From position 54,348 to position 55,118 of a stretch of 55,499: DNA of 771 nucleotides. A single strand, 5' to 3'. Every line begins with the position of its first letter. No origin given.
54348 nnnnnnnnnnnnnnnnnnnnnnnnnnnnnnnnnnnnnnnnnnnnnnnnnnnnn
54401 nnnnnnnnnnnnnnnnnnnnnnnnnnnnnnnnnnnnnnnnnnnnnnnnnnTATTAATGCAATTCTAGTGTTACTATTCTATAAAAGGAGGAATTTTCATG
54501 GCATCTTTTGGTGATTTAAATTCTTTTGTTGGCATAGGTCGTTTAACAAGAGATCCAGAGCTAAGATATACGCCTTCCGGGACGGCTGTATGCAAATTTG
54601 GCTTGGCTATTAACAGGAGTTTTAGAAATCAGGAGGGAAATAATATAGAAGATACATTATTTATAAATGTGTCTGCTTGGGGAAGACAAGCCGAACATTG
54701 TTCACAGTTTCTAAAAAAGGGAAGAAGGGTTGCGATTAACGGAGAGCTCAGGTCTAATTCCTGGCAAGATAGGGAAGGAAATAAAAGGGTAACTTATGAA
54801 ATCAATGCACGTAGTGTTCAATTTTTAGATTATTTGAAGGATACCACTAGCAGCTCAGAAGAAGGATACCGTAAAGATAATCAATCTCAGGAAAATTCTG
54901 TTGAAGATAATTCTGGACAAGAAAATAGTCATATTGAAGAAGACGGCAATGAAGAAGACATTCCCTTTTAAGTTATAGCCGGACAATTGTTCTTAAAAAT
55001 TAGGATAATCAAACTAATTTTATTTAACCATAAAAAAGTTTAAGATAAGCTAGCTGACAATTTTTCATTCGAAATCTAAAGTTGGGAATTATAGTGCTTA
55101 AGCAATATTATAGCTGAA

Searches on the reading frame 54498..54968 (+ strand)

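Call 56: search_protein_families(library=ncbifam, proteins=[window:54498-54968:+], max_evalue=1e-10)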
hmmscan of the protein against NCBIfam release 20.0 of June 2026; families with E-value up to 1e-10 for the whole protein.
window:54498-54968:+ (157 aa): 17 families
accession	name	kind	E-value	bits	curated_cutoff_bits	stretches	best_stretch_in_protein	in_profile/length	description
TIGR00621.2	ssb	subfamily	6.4e-43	146.9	53.95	1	7-157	4-165/165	single-stranded DNA-binding protein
NF006297.0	PRK08486.1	equivalog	8.9e-34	117.2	212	1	8-144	3-136/182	single-stranded DNA-binding protein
NF005851.0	PRK07772.1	subfamily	2.8e-28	99.4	194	1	13-142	10-142/191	single-stranded DNA-binding protein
NF005580.0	PRK07275.1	subfamily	7.3e-26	91.3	254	1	7-139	2-134/162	single-stranded DNA-binding protein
NF005241.0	PRK06751.1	equivalog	8.7e-26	91.1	313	1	8-114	3-107/173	single-stranded DNA-binding protein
NF005406.0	PRK06958.1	subfamily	2.3e-22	80.4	252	1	7-144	4-139/182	single-stranded DNA-binding protein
NF006533.0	PRK09010.1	subfamily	3.4e-22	79.2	260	1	1-131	1-129/177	single-stranded DNA-binding protein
NF005674.0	PRK07459.1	equivalog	1.7e-20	73.2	161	1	7-122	3-113/121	single-stranded DNA-binding protein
NF010292.0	PRK13732.1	subfamily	4.8e-20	72.2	265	1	7-139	6-141/175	single-stranded DNA-binding protein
NF005579.0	PRK07274.1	equivalog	4.9e-20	71.6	169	1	8-112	3-104/131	single-stranded DNA-binding protein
NF005242.0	PRK06752.1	equivalog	6.5e-19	68.2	189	1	7-117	2-110/112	single-stranded DNA-binding protein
NF004357.0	PRK05733.1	subfamily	9.3e-19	68.1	241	1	7-144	5-143/172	single-stranded DNA-binding protein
NF006445.0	PRK08763.1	subfamily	6.3e-18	65.5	246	1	7-156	5-163/164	single-stranded DNA-binding protein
NF004948.0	PRK06293.1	equivalog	7.2e-18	65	156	1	13-141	7-128/161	single-stranded DNA-binding protein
NF006039.0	PRK08182.1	subfamily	1.1e-17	64.4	70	1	8-142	3-144/150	single-stranded DNA-binding protein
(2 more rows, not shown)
